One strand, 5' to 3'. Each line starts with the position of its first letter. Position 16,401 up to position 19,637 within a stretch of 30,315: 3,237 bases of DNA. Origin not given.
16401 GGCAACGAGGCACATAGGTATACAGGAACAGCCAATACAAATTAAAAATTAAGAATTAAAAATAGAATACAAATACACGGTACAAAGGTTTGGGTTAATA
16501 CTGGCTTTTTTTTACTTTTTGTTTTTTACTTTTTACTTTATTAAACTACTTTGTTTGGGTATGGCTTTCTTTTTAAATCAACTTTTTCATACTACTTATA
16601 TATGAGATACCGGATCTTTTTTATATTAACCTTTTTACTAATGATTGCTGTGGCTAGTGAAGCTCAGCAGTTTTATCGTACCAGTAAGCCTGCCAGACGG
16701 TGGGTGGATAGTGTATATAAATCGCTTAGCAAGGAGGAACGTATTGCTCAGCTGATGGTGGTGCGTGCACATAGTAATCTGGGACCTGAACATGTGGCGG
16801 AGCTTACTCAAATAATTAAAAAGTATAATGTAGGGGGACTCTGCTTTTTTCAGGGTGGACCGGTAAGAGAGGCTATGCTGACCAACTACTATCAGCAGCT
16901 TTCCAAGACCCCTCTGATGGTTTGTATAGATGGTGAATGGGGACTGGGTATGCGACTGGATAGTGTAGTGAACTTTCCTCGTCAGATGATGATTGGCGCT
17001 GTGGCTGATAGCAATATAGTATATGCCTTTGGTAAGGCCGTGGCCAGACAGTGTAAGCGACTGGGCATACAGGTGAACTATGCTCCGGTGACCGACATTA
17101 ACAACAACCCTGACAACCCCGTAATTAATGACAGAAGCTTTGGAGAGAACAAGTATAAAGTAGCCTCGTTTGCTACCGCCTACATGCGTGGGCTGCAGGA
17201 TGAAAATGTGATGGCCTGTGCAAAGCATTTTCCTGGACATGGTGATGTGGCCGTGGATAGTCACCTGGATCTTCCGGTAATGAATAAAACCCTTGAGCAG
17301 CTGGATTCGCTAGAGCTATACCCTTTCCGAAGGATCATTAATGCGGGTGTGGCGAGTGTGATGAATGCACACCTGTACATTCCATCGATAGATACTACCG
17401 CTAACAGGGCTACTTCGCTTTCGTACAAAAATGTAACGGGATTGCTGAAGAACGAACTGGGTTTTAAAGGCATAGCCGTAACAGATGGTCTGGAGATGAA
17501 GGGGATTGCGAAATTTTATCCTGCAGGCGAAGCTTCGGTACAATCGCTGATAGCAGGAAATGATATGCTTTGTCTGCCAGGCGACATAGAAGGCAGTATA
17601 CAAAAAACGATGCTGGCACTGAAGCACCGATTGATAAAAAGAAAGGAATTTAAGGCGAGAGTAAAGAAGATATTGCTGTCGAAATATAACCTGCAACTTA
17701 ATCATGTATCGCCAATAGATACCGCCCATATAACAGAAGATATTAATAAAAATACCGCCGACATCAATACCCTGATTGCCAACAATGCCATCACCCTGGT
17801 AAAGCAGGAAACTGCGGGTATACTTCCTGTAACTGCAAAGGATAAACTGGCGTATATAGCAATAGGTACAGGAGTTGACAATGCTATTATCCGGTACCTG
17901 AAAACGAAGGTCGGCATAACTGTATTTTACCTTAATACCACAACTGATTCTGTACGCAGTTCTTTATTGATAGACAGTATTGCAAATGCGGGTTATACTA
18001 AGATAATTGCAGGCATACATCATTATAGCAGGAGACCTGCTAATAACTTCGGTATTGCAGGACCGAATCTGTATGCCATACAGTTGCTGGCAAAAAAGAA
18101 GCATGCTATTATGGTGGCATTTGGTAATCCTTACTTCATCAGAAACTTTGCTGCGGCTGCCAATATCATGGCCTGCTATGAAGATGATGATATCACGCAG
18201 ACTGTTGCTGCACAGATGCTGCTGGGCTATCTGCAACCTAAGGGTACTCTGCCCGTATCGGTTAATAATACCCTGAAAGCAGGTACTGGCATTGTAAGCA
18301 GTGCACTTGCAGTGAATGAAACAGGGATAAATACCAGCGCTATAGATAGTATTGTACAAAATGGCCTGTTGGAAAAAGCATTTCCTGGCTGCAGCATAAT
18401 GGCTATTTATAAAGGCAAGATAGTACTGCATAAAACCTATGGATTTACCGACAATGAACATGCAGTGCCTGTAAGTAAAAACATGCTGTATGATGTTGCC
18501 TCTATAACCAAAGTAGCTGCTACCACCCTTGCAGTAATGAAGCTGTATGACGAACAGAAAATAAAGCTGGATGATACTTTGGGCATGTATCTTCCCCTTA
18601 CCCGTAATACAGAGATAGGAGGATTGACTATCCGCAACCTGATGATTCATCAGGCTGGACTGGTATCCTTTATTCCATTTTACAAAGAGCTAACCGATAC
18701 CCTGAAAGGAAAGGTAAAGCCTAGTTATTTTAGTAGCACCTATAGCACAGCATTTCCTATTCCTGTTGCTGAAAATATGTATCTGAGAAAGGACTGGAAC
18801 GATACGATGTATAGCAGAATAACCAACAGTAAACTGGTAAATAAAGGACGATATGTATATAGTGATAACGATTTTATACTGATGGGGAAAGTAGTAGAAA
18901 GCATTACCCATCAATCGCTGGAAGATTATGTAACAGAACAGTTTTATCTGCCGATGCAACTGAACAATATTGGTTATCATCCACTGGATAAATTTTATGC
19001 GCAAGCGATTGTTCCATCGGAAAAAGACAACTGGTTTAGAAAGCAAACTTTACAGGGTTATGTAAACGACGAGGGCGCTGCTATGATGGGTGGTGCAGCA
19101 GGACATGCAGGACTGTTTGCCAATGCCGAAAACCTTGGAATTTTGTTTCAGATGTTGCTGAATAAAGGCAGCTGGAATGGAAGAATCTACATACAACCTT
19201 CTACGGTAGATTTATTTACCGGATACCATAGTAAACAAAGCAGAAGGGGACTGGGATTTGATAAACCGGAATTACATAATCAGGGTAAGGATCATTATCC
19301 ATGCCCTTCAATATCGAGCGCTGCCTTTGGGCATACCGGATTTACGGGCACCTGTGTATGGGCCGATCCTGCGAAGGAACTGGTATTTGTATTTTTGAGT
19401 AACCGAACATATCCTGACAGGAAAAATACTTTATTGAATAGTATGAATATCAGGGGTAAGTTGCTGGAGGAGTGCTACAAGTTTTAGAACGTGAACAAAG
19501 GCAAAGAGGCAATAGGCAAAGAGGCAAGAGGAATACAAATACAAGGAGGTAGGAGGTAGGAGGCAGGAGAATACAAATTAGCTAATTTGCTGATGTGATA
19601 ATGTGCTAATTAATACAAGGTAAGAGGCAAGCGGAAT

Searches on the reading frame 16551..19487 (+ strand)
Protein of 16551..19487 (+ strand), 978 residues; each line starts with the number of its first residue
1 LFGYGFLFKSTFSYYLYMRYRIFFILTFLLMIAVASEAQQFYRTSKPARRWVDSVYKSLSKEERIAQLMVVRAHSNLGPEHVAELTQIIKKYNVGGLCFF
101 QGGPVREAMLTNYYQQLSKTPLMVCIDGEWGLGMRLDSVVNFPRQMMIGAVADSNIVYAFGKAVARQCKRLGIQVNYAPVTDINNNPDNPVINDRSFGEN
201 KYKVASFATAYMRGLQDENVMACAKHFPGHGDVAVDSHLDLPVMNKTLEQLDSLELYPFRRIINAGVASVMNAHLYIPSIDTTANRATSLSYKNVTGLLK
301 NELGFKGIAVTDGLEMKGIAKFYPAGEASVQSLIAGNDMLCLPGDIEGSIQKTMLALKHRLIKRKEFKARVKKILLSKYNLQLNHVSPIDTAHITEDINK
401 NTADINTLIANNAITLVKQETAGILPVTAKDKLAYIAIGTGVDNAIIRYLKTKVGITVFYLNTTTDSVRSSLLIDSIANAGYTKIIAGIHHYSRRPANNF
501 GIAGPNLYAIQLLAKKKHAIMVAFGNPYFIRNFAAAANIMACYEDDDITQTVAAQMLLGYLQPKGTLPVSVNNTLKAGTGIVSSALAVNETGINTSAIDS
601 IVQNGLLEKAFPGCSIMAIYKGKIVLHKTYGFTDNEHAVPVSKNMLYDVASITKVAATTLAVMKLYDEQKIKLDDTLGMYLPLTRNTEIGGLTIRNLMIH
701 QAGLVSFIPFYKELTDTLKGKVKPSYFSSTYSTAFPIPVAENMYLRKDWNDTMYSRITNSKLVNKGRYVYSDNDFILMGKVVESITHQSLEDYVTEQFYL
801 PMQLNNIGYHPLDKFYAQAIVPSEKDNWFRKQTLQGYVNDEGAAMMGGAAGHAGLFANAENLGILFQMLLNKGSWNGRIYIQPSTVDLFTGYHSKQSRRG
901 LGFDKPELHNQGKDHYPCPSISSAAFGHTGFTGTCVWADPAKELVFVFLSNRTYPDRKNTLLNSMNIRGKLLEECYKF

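Call 14: search_protein_families(library=pfam, proteins=[window:16551-19487:+], max_evalue=0.001)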
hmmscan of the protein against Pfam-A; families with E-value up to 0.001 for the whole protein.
window:16551-19487:+ (978 aa): 2 families
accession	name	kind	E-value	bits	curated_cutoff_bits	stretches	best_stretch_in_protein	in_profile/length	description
PF00933.27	Glyco_hydro_3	-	1.3e-74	252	27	1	62-375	3-314/316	Glycosyl hydrolase family 3 N terminal domain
PF00144.29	Beta-lactamase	-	6.2e-47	160.8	27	1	599-958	2-316/329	Beta-lactamase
